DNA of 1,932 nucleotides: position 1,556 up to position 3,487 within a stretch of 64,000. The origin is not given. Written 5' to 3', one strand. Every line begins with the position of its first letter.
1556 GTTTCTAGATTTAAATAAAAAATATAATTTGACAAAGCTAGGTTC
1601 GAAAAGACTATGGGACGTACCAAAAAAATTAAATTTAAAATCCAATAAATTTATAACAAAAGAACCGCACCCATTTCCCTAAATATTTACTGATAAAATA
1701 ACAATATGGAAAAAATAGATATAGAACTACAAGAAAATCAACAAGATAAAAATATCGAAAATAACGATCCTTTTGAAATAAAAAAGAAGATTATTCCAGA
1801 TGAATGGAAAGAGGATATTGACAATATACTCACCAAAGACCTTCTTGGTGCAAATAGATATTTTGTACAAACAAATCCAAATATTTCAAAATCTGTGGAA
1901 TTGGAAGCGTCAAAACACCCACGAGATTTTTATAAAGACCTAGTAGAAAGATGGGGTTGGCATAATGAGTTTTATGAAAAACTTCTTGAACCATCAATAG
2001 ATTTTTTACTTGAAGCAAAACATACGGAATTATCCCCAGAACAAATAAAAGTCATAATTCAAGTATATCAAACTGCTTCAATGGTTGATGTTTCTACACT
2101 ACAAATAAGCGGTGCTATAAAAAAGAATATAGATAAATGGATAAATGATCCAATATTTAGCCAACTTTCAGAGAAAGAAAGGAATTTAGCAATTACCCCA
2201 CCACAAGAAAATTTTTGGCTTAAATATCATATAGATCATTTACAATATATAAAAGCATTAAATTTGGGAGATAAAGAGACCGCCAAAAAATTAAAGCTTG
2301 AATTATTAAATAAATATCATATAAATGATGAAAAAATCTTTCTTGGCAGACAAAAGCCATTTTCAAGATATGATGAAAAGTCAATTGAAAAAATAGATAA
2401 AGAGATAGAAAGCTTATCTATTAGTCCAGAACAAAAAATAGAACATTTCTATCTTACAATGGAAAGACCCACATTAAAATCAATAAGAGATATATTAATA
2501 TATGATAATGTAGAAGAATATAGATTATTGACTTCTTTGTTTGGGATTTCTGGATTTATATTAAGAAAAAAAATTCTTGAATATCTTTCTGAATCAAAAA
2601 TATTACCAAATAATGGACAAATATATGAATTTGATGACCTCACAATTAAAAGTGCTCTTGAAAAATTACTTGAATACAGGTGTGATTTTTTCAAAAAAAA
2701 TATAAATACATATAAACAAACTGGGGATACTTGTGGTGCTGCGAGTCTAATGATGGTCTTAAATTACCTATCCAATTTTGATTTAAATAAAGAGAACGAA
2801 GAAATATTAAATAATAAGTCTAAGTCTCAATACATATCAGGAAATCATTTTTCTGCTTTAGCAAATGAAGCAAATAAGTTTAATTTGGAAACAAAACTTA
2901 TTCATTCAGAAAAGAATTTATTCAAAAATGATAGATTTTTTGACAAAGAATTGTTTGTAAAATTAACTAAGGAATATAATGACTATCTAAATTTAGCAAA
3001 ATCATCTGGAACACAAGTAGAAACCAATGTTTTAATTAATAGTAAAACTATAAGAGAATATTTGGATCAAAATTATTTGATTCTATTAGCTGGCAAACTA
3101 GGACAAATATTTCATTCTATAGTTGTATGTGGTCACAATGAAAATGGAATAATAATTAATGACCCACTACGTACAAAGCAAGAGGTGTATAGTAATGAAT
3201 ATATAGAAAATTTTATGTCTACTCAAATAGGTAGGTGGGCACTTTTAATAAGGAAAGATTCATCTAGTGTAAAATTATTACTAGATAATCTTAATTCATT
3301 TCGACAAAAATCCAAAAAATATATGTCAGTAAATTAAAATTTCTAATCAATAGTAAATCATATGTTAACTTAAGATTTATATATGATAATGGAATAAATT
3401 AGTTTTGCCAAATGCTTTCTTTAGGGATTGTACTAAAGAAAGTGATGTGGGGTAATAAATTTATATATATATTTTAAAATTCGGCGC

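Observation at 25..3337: Unannotated RiPP-like operon: Cys-terminated small ORF, YcaO cyclodehydratase with PxPxP tail, and a protein with a C39-like peptidase domain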

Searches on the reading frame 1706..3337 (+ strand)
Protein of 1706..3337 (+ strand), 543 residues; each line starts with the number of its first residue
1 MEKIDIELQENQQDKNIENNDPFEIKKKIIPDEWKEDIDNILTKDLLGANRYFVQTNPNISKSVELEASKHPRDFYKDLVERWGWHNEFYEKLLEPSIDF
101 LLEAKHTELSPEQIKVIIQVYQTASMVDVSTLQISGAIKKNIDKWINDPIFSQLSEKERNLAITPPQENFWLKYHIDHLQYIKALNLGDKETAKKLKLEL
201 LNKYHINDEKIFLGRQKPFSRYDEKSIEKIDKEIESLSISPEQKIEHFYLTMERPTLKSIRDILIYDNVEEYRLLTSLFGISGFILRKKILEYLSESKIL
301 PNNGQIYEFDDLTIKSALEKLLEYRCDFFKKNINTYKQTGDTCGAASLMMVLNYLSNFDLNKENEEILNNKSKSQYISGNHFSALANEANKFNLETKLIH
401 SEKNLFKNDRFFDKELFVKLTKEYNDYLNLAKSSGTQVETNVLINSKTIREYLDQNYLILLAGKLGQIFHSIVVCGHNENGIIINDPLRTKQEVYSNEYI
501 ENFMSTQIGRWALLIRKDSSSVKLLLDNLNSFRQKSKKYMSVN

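Call 4: search_protein_families(library=pfam, proteins=[window:1706-3337:+], max_evalue=1)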
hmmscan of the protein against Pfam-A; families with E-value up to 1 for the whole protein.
window:1706-3337:+ (543 aa): 6 families
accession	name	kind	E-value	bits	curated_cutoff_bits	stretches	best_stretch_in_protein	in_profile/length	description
PF03412.21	Peptidase_C39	-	1.8e-06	28.3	22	1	337-408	7-73/133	Peptidase C39 family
PF13529.12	Peptidase_C39_2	-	2.7e-06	28.5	24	1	332-487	2-142/143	Peptidase_C39 like family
PF11814.14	DUF3335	-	2.3e-05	24.4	25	1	336-491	4-169/206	Peptidase_C39 like family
PF12385.14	Peptidase_C70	-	0.0063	16.9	19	0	336-390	14-66/141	Papain-like cysteine protease AvrRpt2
PF21646.3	ACTMAP-like_C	-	0.082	13.8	27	1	335-386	3-54/121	Actin maturation protease-like, C-terminal domain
PF10543.14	ORF6N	-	0.66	10.7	27.8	0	118-160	12-53/86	ORF6N domain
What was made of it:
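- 2696..3337 (+): C39-type papain-fold peptidase domain (residues about 331-543). Gln338 is at nt 2717-2719, Cys343 at 2732-2734, His470 at 3113-3115 and Asp486 at 3161-3163. It is the probable leader peptidase. Pfam C39 and C39_2 above their cut-offs (call 4).
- On Peptidase family C39 (double-glycine leader peptidases): Pfam C39 28.3 bits (cut-off 22) and C39_2 28.5 bits (cut-off 24) (call 4).
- Checked: Peptidase_C39 scores 28.3 bits (cut-off 22) and Peptidase_C39_2 scores 28.5 bits (cut-off 24) over residues 332-491 (call 4).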

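Call 5: search_protein_families(library=ncbifam, proteins=[window:1706-3337:+], max_evalue=1)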
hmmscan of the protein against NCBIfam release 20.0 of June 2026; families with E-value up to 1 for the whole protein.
window:1706-3337:+ (543 aa): 1 family
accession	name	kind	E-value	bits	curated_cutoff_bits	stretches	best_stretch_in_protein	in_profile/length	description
TIGR03796.1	NHLM_micro_ABC1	equivalog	0.07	11.3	853.3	0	468-503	84-119/710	NHLP family bacteriocin export ABC transporter peptidase/permease/ATPase subunit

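Call 25: find_homologous_proteins(query=window:1706-3337:+)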
Query window:1706-3337:+ (543 aa): 18 proteins with E <= 0.001 among 8000 candidates.
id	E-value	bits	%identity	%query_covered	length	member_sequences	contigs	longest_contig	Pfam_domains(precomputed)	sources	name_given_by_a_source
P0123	0.0e+0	1195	100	100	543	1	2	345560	PF11814.15,PF13529.14,PF03412.22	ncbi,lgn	-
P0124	5.1e-151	522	47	95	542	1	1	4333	PF13529.14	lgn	-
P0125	1.2e-148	514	47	95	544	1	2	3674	PF11814.15,PF13529.14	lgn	-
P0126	5.8e-146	506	46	99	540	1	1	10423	-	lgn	-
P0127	7.5e-134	466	45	96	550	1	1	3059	PF13529.14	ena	-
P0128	3.8e-122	427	45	95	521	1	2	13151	PF13529.14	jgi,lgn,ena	-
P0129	3.5e-113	397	42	94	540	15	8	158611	PF13529.14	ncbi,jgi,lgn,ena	-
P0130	4.5e-113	397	42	96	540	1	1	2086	PF13529.14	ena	-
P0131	9.5e-113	396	42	96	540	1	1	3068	PF13529.14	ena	-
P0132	5.9e-112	393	42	96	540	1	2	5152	PF13529.14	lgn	-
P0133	2.5e-111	391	40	95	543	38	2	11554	PF13529.14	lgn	-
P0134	6.6e-111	390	42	95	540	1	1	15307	PF13529.14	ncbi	ncbi:MAG: C39 family peptidase [Bacilli bacterium]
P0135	4.2e-108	381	43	95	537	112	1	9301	PF13529.14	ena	-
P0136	1.7e-107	379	40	95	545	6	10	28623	PF13529.14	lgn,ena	-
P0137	3.7e-106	374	40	95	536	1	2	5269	PF13529.14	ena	-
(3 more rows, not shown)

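Call 39: predict_structure(alignment_id=A5)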
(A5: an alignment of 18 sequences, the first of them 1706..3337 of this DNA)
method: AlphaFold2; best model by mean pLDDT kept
length: 543 residues; sequences in the alignment: 18
mean_pLDDT: 88.0   pTM: 0.85
mean pLDDT of the five models: 88.0, 87.8, 86.4, 86.3, 85.0
residues with pLDDT >= 90: 338; 70-90: 179; 50-70: 5; < 50: 21
segments of 3 or more residues with pLDDT < 50: 1-20
pLDDT, mean of each block of 10 residues (from residue 1): 26 31 79 90 79 74 85 90 93 94 94 98 92 84 74 81 76 90 95 95 90 91 92 89 83 80 80 76 92 94 76 95 96 95 97 96 97 92 97 97 92 93 97 97 97 98 92 97 96 97 95 97 97 93 60
secondary structure, 60 per line:
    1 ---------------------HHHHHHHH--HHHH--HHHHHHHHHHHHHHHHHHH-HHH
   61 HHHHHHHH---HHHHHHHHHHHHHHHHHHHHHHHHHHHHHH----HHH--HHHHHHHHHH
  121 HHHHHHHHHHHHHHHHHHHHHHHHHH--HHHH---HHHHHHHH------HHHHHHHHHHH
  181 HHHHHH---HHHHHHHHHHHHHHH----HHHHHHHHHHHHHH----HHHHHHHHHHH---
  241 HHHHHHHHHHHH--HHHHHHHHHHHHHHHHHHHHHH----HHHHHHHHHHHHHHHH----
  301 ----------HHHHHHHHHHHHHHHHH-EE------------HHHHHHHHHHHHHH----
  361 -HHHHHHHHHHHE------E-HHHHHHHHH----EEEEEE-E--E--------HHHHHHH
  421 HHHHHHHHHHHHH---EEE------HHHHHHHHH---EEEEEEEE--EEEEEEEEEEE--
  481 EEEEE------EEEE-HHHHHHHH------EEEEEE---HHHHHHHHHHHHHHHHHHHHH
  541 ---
elements in order: H22-29 H32-35 H38-56 H58-68 H72-101 H111-146 H149-152 H156-163 H170-186 H190-204 H209-222 H227-237 H241-252 H255-276 H281-296 H311-327 H343-356 H362-372 H382-390 E395-400 H414-433 E437-439 H446-454 E458-465 E468-478 E481-485 E492-495 H497-504 E511-516 H520-540
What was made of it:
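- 1706..2695 (+): N-terminal all-helical domain (about residues 1-330) of the 543-aa protein. It is an orphan fold with invariant His86, His178, His205, Asp208, Glu253, Asp267, Asn268, Glu271 and Arg287. Its role is unknown; leader binding and tailoring catalysis are both possible. AlphaFold model with pLDDT 88 (call 39).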

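Call 63: fold_search(model_id=the predicted structure, library=pdb)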
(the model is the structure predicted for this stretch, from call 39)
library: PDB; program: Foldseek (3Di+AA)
matches with E <= 10: 313; with E <= 0.001: 0
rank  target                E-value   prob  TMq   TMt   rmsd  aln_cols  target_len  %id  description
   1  5xe8_A                6.5e-03  1.00  0.20  0.71   7.6       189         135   20  Crystal Structure of the Peptidase Domain of Streptococcus mutans ComA (released 2017-06-28)
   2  3k8u                  7.1e-03  1.00  0.20  0.72   7.1       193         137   19  Crystal Structure of the Peptidase Domain of Streptococcus ComA, a Bi-functional ABC Transporter Involved in Quorum Sens (released 2010-02-23)
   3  5xe9_A                7.8e-03  1.00  0.21  0.75   6.8       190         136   19  Crystal Structure of the Complex of the Peptidase Domain of Streptococcus mutans ComA with a Small Molecule Inhibitor. (released 2017-06-28)
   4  3erv                  2.9e-02  1.00  0.19  0.47   8.6       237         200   11  Crystal structure of an putative C39-like peptidase from Bacillus anthracis (released 2008-10-14)
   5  7n87_MODEL_1_A        5.4e-02  1.00  0.20  0.63   7.5       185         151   14  Solution NMR structure of peptidase domain from Clostridium thermocellum PCAT1 (released 2021-12-29)
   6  5oed_A                5.4e-02  0.98  0.18  0.43  10.6       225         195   13  Human Rab32:GDP in complex with Salmonella GtgE C45A mutant (released 2018-01-10)
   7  5xe8_C                1.0e-01  1.00  0.17  0.64   7.8       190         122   20  Crystal Structure of the Peptidase Domain of Streptococcus mutans ComA (released 2017-06-28)
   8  8z4h_A                1.0e-01  1.00  0.20  0.44   6.9       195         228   12  Pseudomurein Endoisopeptidase PeiR (released 2025-04-23)
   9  5xe9_B                1.6e-01  0.99  0.18  0.67   7.5       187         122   18  Crystal Structure of the Complex of the Peptidase Domain of Streptococcus mutans ComA with a Small Molecule Inhibitor. (released 2017-06-28)
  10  8z4n_A                1.8e-01  1.00  0.22  0.48   4.2       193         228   11  Pseudomurein Endoisopeptidase PeiR-C90A (released 2025-04-23)
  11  4ggk                  2.6e-01  0.08  0.06  0.13  14.8       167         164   16  Crystal structure of Zucchini from mouse (mZuc / PLD6 / MitoPLD) bound to tungstate (released 2012-10-10)
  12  9f5t_C                3.1e-01  0.60  0.12  0.26   8.2       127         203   12  Ubiquitin C-terminal clippase BpJOS (released 2025-04-23)
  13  8p19                  3.1e-01  0.33  0.09  0.13  14.8       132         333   13  USP28 USP domain apo (released 2024-05-22)
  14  7t55_A                3.5e-01  0.99  0.21  0.16   6.2       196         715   14  Cryo-EM structure of PCAT1 in the inward-facing wide conformation under ATP turnover condition (released 2022-02-02)
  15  9f5t_A                3.5e-01  0.51  0.11  0.25   6.6       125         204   15  Ubiquitin C-terminal clippase BpJOS (released 2025-04-23)
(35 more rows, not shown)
